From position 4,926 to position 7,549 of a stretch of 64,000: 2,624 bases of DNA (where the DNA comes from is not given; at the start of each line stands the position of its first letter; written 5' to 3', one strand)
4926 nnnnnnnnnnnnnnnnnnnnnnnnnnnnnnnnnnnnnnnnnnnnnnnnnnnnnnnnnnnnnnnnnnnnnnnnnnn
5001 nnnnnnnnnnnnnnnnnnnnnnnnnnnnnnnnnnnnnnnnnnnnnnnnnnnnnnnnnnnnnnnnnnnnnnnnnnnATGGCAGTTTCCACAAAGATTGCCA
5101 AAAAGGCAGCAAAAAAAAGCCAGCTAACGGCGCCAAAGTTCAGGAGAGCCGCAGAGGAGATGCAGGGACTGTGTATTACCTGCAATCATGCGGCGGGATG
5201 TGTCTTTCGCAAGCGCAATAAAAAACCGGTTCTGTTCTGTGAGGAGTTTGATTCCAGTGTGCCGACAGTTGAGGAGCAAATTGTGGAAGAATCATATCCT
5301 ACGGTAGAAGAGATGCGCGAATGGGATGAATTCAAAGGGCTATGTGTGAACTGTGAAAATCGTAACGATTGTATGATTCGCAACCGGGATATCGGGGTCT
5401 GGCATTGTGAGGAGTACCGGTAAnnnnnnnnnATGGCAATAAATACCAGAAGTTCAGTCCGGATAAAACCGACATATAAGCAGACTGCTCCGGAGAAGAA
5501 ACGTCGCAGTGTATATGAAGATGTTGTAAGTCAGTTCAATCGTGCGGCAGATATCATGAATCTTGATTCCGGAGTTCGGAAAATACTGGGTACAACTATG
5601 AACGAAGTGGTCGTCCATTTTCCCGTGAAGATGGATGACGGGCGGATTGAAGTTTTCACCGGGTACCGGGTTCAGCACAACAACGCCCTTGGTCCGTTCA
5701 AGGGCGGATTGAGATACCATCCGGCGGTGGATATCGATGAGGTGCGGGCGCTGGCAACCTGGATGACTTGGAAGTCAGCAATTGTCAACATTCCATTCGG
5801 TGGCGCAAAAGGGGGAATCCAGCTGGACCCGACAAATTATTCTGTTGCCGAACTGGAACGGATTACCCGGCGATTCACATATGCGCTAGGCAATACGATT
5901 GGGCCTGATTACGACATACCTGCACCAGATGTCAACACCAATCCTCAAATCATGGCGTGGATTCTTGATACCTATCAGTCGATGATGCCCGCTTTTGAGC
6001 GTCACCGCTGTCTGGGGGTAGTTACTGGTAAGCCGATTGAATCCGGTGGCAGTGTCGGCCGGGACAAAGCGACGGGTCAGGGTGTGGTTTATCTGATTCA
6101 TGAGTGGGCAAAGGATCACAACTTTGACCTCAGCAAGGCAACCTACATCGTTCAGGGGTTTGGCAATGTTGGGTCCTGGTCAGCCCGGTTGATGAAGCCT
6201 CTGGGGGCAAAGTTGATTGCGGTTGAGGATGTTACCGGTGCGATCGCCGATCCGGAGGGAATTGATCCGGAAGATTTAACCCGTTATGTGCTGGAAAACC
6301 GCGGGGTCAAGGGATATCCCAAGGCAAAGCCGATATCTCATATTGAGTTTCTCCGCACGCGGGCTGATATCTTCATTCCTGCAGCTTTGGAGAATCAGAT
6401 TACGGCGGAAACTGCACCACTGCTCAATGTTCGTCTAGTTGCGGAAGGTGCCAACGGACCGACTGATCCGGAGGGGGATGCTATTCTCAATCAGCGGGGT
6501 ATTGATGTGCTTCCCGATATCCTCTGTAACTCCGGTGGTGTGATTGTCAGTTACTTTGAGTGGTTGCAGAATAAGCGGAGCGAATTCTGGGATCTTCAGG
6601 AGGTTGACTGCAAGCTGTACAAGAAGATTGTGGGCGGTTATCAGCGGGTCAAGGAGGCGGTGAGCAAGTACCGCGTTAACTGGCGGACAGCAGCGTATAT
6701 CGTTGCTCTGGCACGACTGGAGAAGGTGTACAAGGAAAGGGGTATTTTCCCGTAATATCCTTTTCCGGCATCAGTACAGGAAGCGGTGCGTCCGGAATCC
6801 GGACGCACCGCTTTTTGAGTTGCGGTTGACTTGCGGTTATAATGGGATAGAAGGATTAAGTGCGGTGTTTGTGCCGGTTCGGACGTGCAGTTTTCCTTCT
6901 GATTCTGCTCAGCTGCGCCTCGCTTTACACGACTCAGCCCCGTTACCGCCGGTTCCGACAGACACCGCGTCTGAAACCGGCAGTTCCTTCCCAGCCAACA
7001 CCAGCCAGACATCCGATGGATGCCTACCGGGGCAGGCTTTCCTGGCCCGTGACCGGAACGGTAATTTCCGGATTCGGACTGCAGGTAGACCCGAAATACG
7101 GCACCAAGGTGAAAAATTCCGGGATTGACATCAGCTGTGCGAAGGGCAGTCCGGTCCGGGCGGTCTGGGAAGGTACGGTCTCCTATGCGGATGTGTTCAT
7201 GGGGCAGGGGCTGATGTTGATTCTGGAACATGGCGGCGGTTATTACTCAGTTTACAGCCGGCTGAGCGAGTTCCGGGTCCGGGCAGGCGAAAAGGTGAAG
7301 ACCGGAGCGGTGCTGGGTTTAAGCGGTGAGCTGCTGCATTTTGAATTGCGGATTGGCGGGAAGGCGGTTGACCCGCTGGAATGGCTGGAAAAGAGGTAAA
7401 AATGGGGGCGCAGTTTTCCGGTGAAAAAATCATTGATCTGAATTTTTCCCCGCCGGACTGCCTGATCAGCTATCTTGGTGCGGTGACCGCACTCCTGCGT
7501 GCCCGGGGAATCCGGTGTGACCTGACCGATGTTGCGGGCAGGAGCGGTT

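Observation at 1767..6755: Self-contained sigma-54 nitrogen module: GAF-kinase + NtrC-type activator, a -24/-12 promoter, a duplicated Cys-motif micro-protein and a second GDH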

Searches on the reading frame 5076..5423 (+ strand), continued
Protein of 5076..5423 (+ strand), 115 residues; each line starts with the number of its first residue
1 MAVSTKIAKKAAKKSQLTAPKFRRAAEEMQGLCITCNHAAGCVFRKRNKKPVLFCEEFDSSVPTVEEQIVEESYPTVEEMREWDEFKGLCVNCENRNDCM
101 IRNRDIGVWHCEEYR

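Call 69: search_protein_families(library=pfam, alignment_id=A3, max_evalue=1)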
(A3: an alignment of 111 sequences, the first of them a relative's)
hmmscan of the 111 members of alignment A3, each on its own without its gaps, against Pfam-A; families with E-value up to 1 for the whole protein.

A. member 1, P0001 (115 aa): 0 families

B. families by the number of members that match (of 111 scanned): 50 families (the first 25 are shown)
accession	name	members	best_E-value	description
PF04246.17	RseC_MucC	16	0.055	Positive regulator of sigma(E), RseC/MucC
PF01754.22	zf-A20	11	0.00085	A20-like zinc finger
PF25142.1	CUB_CDCP1_4th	9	0.0042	CDCP1 forth CUB domain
PF24734.1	DUF7685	7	0.00013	Domain of unknown function (DUF7685)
PF21957.2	Zn_ribbon_16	7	0.015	Zinc beta-ribbon finger, putative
PF02467.21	Whib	7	0.018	Transcription factor WhiB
PF13751.12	DDE_Tnp_1_6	5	0.081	Transposase DDE domain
PF17466.7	NinD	4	0.082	Family of unknown function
PF02428.20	Prot_inhib_II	2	0.0093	Potato type II proteinase inhibitor family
PF06373.16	CART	2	0.011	Cocaine and amphetamine regulated transcript protein (CART)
PF16106.10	DUF4824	2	0.019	Domain of unknown function (DUF4824)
PF11704.13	Folliculin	2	0.022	Vesicle coat protein involved in Golgi to plasma membrane transport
PF01106.22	NifU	2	0.082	NifU-like domain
PF15069.11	FAM163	2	0.096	FAM163 family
PF17572.7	DUF5478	2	0.13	Family of unknown function (DUF5478)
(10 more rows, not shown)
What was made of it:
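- On WhiB-like Fe-S proteins: Whib matched 7 of 111 members at a best E of 0.018, below threshold (call 69).
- Closest known: WhiB-like and RseC-type proteins. Same: Weak Pfam hits: RseC_MucC in 16 and Whib in 7 of 111 members (call 69).
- The resemblance to Fe-S proteins with CxxCx5C (WhiB, RseC) is sub-threshold (call 69). Weak zinc-finger Pfam matches exist: zf-A20 in 11 members and Zn_ribbon_16 in 7 (call 69). All Pfam matches are below threshold (call 69).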

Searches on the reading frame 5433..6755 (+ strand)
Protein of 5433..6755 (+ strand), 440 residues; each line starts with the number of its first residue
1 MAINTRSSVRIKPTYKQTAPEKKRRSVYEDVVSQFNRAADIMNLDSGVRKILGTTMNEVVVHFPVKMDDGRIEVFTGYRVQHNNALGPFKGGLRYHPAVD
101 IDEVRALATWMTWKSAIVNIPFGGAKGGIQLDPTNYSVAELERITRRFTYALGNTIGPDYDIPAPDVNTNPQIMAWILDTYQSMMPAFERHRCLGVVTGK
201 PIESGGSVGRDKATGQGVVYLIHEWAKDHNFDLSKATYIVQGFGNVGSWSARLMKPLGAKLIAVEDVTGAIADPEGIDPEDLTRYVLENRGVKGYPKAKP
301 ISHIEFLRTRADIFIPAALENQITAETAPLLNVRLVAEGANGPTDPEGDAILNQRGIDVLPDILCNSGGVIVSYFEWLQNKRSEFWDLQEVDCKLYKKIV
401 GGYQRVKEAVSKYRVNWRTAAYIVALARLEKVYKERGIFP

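Call 3: search_protein_families(library=pfam, proteins=[window:5433-6755:+], max_evalue=0.01)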
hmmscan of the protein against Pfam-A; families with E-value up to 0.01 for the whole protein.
window:5433-6755:+ (440 aa): 3 families
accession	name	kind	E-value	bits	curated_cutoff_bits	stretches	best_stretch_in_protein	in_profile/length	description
PF00208.27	ELFV_dehydrog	-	7e-71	239.2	23.4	1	205-437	1-241/241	Glutamate/Leucine/Phenylalanine/Valine dehydrogenase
PF02812.23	ELFV_dehydrog_N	-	1.9e-57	193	25.3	1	58-182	4-128/129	Glu/Leu/Phe/Val dehydrogenase, dimerisation domain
PF02826.25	2-Hacid_dh_C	-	0.0077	16.1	25.1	0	224-268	22-69/178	D-isomer specific 2-hydroxyacid dehydrogenase, NAD binding domain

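Call 7: search_protein_families(library=ncbifam, proteins=[window:5433-6755:+], max_evalue=0.01)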
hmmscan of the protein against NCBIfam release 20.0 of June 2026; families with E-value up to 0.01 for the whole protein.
window:5433-6755:+ (440 aa): 6 families
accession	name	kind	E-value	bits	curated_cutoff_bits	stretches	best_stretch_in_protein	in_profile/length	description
NF040817.1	GdhA_Arch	equivalog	1.8e-142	475.4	750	1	25-439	4-417/419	glutamate dehydrogenase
NF041398.1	GluDhGdhB_Halo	equivalog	2.9e-133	444.7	620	1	26-440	2-410/410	glutamate dehydrogenase GdhB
NF006929.0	PRK09414.1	equivalog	1.6e-74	251.5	536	1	58-438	58-444/445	NADP-specific glutamate dehydrogenase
NF010634.0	PRK14031.1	equivalog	2.5e-61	207.5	822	1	57-413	53-412/444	NADP-specific glutamate dehydrogenase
NF010633.0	PRK14030.1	subfamily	3.9e-58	197.6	743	1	63-402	59-406/445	glutamate dehydrogenase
NF035922.1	Trp_DH_ScyB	equivalog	2.1e-15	56.6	600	1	81-391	30-306/346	tryptophan dehydrogenase ScyB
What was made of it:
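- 5433..6755 (+): Glutamate dehydrogenase of the Thermotoga/Thermococcus/RocG class, 9 nt after the small gene. Best NCBIfam match is GdhA_Arch at 475 bits, below its cut-off of 750 (call 7).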

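Call 77: search_solved_structures(query=window:5433-6752:+, max_evalue=1e-50)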
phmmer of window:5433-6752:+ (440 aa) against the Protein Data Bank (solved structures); distinct sequences matched with E-value up to 1e-50: 46.
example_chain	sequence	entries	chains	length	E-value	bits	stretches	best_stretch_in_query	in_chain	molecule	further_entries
1b26_A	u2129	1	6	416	2.1e-135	455.3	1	24-440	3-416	GLUTAMATE DEHYDROGENASE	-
2tmg_A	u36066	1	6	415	9.5e-135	453.2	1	25-440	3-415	PROTEIN (GLUTAMATE DEHYDROGENASE)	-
1b3b_A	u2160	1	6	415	1.5e-133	449.2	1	25-440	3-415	PROTEIN (GLUTAMATE DEHYDROGENASE)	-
3aoe_A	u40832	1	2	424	3.4e-114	385.4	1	52-440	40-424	Glutamate dehydrogenase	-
3aog_A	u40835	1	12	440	3.8e-114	385.3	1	52-440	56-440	Glutamate dehydrogenase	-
1euz_A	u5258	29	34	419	4.7e-114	385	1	28-437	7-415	GLUTAMATE DEHYDROGENASE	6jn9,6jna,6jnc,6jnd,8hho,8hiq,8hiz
8zmu_A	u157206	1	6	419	8.7e-113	380.8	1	28-437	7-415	Glutamate dehydrogenase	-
8znb_A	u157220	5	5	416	9.5e-113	380.7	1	28-437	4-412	Glutamate dehydrogenase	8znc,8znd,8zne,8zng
6yeh_A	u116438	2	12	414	1.5e-112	380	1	34-431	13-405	Glutamate dehydrogenase 1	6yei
4xgi_A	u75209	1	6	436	3.8e-112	378.7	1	35-440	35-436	Glutamate dehydrogenase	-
8ysw_A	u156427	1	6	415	1.6e-110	373.3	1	38-437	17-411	Glutamate dehydrogenase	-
8i83_A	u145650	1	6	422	1.7e-110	373.3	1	38-437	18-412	Glutamate dehydrogenase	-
1gtm_A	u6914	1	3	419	1.2e-109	370.5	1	27-437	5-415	GLUTAMATE DEHYDROGENASE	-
1bvu_A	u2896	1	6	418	5e-109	368.4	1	27-437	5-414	PROTEIN (GLUTAMATE DEHYDROGENASE)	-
7mfm_A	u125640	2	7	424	3.6e-106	359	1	25-437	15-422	Glutamate dehydrogenase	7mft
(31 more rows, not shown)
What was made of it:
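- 5433..6755 (+): The nearest solved structure is T. maritima GDH 1B26 (455 bits); B. subtilis RocG 3K92 scores 346 bits (call 77).
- On Glutamate dehydrogenase (ELFV family): All top PDB relatives are glutamate dehydrogenases (call 77).
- Closest known: Bacillus subtilis RocR / SigL. Same: The window's regulated enzyme belongs to the same dehydrogenase class as RocG (3K92, 346 bits; call 77).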

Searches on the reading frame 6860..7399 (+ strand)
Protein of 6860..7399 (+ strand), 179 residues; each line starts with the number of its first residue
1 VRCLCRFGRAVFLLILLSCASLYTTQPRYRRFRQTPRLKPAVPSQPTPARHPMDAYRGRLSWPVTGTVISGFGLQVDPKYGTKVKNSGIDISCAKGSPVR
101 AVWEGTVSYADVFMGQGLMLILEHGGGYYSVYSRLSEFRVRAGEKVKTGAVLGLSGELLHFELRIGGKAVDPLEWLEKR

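Call 3: search_protein_families(library=pfam, proteins=[window:6860-7399:+], max_evalue=0.01)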
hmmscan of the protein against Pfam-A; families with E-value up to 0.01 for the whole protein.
window:6860-7399:+ (179 aa): 1 family
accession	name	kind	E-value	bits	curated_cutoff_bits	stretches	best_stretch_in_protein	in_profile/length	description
PF01551.29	Peptidase_M23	-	2.6e-21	76.1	28.7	1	86-172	3-96/96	Peptidase family M23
